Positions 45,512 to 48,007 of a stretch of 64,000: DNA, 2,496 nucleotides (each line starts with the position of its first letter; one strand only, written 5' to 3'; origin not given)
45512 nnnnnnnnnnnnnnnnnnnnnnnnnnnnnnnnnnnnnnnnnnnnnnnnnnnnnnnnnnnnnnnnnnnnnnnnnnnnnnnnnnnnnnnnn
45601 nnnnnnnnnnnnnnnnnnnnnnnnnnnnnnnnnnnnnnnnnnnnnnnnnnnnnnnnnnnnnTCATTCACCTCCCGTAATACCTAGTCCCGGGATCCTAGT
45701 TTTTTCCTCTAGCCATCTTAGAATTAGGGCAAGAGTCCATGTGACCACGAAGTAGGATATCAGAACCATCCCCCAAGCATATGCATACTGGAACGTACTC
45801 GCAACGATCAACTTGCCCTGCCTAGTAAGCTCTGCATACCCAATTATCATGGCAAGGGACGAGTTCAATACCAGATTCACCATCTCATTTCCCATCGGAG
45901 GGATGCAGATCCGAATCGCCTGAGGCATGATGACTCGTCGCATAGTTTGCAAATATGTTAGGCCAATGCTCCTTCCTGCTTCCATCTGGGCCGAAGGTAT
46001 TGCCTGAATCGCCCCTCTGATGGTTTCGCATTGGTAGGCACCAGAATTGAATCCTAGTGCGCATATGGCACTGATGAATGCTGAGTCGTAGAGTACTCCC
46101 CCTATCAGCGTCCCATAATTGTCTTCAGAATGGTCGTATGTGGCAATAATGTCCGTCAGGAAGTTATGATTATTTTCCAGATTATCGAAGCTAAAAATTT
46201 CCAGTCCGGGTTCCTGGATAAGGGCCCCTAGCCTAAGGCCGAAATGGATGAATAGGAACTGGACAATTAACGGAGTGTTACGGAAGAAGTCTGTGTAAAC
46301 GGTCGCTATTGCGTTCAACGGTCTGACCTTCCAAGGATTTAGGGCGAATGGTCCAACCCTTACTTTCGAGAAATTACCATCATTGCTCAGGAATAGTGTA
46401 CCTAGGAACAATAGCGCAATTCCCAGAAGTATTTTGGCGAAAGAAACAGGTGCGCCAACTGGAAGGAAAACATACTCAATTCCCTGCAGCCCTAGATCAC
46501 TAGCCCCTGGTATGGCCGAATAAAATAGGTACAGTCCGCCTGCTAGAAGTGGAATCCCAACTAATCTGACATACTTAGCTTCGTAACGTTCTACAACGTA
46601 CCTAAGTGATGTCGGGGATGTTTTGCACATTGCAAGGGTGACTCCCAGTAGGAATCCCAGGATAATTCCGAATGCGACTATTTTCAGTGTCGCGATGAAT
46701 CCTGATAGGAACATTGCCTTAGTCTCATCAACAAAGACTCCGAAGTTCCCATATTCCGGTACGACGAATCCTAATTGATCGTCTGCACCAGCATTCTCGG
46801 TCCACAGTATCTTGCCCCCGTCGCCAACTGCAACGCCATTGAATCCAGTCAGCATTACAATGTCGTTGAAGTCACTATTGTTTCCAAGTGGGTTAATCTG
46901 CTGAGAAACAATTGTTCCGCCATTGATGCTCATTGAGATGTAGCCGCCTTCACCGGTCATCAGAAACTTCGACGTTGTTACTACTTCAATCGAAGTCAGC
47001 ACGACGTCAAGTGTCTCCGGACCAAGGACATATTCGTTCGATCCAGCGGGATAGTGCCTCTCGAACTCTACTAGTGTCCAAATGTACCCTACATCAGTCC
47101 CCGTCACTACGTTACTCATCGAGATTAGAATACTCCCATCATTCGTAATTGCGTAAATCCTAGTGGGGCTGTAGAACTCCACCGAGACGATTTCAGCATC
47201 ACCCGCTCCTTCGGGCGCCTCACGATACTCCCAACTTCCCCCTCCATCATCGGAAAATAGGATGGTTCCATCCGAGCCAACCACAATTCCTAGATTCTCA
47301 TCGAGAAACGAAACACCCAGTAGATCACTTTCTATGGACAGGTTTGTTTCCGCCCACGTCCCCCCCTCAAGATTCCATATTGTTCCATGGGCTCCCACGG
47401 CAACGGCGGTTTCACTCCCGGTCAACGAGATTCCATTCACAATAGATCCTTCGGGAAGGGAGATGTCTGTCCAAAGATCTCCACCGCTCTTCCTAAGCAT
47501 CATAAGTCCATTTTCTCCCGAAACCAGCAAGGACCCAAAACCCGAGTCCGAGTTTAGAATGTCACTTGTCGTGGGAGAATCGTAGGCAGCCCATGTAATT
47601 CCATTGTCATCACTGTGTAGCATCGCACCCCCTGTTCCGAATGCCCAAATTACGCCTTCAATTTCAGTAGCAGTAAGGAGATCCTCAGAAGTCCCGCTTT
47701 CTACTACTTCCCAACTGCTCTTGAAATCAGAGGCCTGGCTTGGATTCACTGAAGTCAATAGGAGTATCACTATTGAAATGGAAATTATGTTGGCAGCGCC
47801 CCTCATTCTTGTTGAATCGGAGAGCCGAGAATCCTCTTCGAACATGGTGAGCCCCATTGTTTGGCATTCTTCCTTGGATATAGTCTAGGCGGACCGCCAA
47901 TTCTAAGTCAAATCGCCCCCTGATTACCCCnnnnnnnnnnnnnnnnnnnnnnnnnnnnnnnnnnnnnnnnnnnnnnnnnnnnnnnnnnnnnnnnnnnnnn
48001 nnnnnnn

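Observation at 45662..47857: ABC amino-acid permease fused to an extracellular Ycf48/BNR-type beta-propeller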

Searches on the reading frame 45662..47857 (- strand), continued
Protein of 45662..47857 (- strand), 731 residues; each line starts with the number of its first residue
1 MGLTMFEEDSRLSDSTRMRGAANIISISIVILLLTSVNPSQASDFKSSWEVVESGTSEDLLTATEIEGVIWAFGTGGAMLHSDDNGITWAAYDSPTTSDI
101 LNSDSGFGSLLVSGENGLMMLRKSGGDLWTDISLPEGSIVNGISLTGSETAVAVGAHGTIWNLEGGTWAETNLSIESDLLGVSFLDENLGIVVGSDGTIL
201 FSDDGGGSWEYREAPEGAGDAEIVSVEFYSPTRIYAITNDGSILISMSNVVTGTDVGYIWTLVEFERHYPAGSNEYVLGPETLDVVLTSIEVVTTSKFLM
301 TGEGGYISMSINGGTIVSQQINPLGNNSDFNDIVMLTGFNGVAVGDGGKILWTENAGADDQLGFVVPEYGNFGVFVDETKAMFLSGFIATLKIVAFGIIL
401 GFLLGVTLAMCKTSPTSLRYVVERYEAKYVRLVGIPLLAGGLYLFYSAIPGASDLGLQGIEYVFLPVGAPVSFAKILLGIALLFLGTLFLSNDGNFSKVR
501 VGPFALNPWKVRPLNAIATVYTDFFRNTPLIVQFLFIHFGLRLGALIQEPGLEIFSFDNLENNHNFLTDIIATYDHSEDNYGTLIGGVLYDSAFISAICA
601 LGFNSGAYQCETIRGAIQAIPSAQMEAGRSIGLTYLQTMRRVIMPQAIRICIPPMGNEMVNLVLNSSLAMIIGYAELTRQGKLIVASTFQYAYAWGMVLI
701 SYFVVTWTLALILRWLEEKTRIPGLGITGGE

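Call 90: search_solved_structures(query=L118:98-1063:-, max_evalue=1e-10, show_alignments=1)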
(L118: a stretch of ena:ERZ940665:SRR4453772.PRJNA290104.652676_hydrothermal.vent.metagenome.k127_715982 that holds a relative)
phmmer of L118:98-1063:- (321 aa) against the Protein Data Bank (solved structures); distinct sequences matched with E-value up to 1e-10: 80 (the best 60 are shown).
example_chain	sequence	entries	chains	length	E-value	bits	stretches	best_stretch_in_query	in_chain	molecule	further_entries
4zv1_A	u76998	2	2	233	2.4e-37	132.3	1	94-289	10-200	AncQR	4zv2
5t0w_A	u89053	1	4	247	2.2e-36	129.1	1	85-289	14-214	AncCDT-1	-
5tuj_C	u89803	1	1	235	2.9e-36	128.7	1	85-289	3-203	Ancestral protein CDT-Anc1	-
1ggg_A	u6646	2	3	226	3.7e-31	111.9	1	94-287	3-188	GLUTAMINE BINDING PROTEIN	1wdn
8hnj_A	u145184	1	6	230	5.5e-31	111.4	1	96-287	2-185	Glutamine ABC transporter, periplasmic glutamine-binding protein GlnH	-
8eyz_A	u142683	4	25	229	1.5e-30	110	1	94-287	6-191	Amino acid ABC transporter substrate-binding protein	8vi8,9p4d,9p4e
4ymx_A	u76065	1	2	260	2.6e-30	109.2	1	85-256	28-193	ABC-type amino acid transport system, periplasmic component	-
6h30_A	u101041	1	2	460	4.6e-30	108.4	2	97-266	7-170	Glutamine ABC transporter permease and substrate binding protein protein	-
4f3p_A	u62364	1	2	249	2.7e-28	102.5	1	95-288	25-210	Glutamine-binding periplasmic protein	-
3tql_A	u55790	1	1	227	1.3e-26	97.1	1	96-288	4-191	Arginine-binding protein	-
2pvu_A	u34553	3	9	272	4.5e-26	95.3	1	81-277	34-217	ArtJ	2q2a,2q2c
5eyf_A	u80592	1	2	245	1.4e-25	93.6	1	95-289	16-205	Glutamate ABC superfamily ATP binding cassette transporter, binding protein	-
6svf_A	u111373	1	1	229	3.2e-25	92.5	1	87-292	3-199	Amino acid ABC transporter, periplasmic amino acid-binding protein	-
2y7i_A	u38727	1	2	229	7.3e-25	91.3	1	96-285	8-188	STM4351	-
3vv5_A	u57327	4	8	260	1.1e-23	87.4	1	87-256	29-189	Amino acid ABC transporter, binding protein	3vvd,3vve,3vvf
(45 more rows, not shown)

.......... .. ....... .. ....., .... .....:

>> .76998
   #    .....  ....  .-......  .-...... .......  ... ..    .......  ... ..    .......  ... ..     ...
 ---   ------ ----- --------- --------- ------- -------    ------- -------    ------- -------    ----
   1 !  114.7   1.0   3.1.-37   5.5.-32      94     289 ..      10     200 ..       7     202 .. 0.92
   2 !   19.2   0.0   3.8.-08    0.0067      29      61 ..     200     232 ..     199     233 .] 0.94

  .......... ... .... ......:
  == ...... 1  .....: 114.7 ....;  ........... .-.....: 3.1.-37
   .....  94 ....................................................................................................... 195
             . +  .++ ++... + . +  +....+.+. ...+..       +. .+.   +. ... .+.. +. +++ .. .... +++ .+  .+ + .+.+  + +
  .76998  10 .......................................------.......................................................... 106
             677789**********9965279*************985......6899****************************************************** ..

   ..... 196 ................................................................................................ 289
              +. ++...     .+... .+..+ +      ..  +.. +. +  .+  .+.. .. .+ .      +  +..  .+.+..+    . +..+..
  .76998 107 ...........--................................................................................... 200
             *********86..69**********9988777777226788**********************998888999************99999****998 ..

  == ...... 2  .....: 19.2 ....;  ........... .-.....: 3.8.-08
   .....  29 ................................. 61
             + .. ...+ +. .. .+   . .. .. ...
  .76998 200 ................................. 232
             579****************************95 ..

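Call 92: list_cluster_members(proteins=[P0188, P0200, P0218, P0219, P0221, P0190, P0220, P0204, P0210, P0182])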
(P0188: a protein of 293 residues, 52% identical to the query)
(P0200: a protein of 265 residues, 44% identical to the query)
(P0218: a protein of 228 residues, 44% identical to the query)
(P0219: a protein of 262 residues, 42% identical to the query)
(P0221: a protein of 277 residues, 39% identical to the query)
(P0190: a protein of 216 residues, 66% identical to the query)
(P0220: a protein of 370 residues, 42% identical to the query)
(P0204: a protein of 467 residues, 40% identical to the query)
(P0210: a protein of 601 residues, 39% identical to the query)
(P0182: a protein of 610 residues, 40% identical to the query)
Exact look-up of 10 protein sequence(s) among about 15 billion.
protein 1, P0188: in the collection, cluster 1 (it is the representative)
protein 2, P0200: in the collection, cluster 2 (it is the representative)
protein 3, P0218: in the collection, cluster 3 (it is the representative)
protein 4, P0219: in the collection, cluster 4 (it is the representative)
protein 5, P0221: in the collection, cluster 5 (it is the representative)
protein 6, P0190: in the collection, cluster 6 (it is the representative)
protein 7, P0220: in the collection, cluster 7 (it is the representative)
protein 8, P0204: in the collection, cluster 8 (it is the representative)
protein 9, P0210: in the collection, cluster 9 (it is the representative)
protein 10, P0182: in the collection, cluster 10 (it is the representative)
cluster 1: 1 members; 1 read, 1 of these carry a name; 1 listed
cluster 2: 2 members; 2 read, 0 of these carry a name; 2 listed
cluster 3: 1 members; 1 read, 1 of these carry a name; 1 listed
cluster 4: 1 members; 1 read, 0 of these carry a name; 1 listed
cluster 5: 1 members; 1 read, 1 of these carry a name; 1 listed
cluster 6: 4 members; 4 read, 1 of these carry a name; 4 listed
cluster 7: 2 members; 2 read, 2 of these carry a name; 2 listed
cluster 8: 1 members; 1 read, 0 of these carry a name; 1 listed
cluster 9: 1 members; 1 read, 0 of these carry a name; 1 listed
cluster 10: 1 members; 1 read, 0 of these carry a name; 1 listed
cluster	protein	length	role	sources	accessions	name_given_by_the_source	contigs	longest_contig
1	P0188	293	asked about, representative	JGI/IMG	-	polar amino acid transport system permease protein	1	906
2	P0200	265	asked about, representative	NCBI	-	-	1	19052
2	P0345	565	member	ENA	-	-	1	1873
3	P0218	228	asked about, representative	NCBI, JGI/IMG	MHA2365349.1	MAG: amino acid ABC transporter permease [Candidatus Hodarchaeales archaeon] | polar amino acid transport system permease protein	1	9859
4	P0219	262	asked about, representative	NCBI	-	-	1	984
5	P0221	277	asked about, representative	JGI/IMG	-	ABC-type amino acid transport system permease subunit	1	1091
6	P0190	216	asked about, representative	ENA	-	-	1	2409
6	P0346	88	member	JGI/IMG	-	polar amino acid transport system permease protein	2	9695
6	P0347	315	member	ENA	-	-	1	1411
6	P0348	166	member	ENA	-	-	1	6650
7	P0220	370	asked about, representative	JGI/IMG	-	ABC-type amino acid transport system permease subunit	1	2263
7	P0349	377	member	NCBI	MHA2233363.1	MAG: amino acid ABC transporter permease, partial [Candidatus Hodarchaeales archaeon]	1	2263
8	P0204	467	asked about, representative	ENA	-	-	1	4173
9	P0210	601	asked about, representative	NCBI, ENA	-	-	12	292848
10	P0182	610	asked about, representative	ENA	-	-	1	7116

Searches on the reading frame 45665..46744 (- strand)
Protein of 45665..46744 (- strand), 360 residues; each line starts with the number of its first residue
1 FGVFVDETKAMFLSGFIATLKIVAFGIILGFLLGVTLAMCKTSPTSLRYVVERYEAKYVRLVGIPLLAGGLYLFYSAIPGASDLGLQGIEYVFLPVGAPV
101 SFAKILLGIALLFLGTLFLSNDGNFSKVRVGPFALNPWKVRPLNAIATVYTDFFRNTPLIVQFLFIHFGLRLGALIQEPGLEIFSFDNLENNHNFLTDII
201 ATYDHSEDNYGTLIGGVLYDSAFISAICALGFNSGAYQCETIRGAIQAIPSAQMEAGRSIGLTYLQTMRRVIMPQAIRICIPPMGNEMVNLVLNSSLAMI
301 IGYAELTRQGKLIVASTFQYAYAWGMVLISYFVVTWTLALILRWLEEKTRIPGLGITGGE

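Call 65: search_solved_structures(query=window:45665-46744:-, max_evalue=0.001, show_alignments=2)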
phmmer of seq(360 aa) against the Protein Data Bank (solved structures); distinct sequences matched with E-value up to 0.001: 1.
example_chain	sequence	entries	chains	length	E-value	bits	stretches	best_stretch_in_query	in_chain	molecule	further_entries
4yms_D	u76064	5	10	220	1.1e-31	113.6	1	221-350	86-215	ABC-type amino acid transport system, permease component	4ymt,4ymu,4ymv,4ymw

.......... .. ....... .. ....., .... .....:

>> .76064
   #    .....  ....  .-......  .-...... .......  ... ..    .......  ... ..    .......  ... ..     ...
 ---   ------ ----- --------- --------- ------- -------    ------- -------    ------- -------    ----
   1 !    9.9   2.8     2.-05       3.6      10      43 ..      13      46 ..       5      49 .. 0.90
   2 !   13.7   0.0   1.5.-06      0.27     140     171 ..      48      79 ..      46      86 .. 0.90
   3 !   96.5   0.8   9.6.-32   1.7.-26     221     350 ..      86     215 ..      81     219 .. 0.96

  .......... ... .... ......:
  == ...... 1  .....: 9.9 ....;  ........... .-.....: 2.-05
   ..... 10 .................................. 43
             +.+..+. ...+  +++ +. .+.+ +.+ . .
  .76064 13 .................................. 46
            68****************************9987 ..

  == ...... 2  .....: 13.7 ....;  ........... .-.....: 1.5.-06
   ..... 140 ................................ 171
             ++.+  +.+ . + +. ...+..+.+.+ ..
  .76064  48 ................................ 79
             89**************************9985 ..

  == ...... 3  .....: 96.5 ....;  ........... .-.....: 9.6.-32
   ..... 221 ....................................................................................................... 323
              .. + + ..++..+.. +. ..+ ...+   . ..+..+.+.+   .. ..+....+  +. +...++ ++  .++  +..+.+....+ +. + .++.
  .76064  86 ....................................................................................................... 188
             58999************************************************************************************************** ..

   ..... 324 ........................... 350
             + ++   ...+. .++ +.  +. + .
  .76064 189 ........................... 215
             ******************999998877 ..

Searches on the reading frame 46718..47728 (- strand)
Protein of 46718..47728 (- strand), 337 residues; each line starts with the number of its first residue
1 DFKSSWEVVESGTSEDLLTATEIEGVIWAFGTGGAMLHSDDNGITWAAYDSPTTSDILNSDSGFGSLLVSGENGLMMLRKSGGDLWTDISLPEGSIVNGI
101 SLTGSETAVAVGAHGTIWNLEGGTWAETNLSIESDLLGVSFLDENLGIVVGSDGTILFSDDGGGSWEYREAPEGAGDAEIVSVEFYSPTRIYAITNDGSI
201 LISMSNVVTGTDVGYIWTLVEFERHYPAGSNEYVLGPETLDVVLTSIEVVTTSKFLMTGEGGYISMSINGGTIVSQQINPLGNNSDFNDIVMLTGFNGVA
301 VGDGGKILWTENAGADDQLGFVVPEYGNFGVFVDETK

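Call 24: find_homologous_proteins(query=window:46718-47728:-, max_evalue=0.001)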
Query seq(337 aa) (337 aa): 49 proteins with E <= 0.001 among 5232 candidates.
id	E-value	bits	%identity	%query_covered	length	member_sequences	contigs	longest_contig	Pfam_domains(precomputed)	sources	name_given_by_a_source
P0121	1.8e-164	565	81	96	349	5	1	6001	PF14870.13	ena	-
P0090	1.4e-158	546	74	100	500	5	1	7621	PF14870.13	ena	-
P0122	2.1e-138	479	70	93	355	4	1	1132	PF14870.13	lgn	-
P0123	2.8e-105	371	60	87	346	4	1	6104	PF14870.13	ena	-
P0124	1.7e-96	342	62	78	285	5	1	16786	PF25852.1,PF14870.13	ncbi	ncbi:MAG: WD40/YVTN/BNR-like repeat-containing protein, partial [Candidatus Thalassarchaeum sp.]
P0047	1.5e-95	339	76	60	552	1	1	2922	PF00528.28,PF14870.13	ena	-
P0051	1.1e-76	277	79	48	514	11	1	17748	PF00528.28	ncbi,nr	ncbi:MAG: hypothetical protein Ct9H300mP10_04770 [Methanobacteriota archaeon]|nr:MAG: hypothetical p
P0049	3.3e-76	275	79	48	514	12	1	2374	PF00528.28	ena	-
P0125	1.1e-57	214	58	54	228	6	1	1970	PF14870.13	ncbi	-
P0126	3.6e-47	179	57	48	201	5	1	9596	PF14870.13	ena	-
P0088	1.1e-33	135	83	24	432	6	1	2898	PF00528.28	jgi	jgi:ABC-type amino acid transport system permease subunit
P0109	1.5e-28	118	76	24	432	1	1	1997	PF00528.28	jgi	-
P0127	1.7e-18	85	28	52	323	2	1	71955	PF25852.1,PF14870.13,PF02012.27,PF15902.13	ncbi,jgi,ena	-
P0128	9.5e-15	73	28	84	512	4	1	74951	PF18962.8,PF14870.13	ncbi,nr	ncbi:MAG: T9SS type A sorting domain-containing protein [Melioribacteraceae bacterium]|nr:T9SS type 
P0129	5.6e-14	70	30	46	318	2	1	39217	PF25852.1,PF14870.13,PF02012.27,PF15902.13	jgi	jgi:photosystem II stability/assembly factor-like uncharacterized protein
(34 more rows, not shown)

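Call 42: search_solved_structures(query=window:46718-47728:-, max_evalue=1, show_alignments=2)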
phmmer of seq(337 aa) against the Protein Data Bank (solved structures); distinct sequences matched with E-value up to 1: 6.
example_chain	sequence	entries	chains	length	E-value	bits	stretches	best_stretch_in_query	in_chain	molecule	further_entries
5ojr_A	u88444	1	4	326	2e-10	43.8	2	114-185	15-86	Ycf48-like protein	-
5ojp_A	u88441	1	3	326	2.1e-10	43.7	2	114-185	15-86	Ycf48-like protein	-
2xbg_A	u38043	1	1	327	5.3e-10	42.4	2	120-185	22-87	YCF48-LIKE PROTEIN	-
5oj5_A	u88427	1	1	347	7.5e-10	41.9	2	28-203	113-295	Ycf48-like protein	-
8am5_S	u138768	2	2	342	3.4e-08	36.5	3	119-244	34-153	Photosystem II assembly lipoprotein Ycf48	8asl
5oj3_A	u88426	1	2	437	1.7e-06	30.9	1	119-172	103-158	Photosystem II stability/assembly factor HCF136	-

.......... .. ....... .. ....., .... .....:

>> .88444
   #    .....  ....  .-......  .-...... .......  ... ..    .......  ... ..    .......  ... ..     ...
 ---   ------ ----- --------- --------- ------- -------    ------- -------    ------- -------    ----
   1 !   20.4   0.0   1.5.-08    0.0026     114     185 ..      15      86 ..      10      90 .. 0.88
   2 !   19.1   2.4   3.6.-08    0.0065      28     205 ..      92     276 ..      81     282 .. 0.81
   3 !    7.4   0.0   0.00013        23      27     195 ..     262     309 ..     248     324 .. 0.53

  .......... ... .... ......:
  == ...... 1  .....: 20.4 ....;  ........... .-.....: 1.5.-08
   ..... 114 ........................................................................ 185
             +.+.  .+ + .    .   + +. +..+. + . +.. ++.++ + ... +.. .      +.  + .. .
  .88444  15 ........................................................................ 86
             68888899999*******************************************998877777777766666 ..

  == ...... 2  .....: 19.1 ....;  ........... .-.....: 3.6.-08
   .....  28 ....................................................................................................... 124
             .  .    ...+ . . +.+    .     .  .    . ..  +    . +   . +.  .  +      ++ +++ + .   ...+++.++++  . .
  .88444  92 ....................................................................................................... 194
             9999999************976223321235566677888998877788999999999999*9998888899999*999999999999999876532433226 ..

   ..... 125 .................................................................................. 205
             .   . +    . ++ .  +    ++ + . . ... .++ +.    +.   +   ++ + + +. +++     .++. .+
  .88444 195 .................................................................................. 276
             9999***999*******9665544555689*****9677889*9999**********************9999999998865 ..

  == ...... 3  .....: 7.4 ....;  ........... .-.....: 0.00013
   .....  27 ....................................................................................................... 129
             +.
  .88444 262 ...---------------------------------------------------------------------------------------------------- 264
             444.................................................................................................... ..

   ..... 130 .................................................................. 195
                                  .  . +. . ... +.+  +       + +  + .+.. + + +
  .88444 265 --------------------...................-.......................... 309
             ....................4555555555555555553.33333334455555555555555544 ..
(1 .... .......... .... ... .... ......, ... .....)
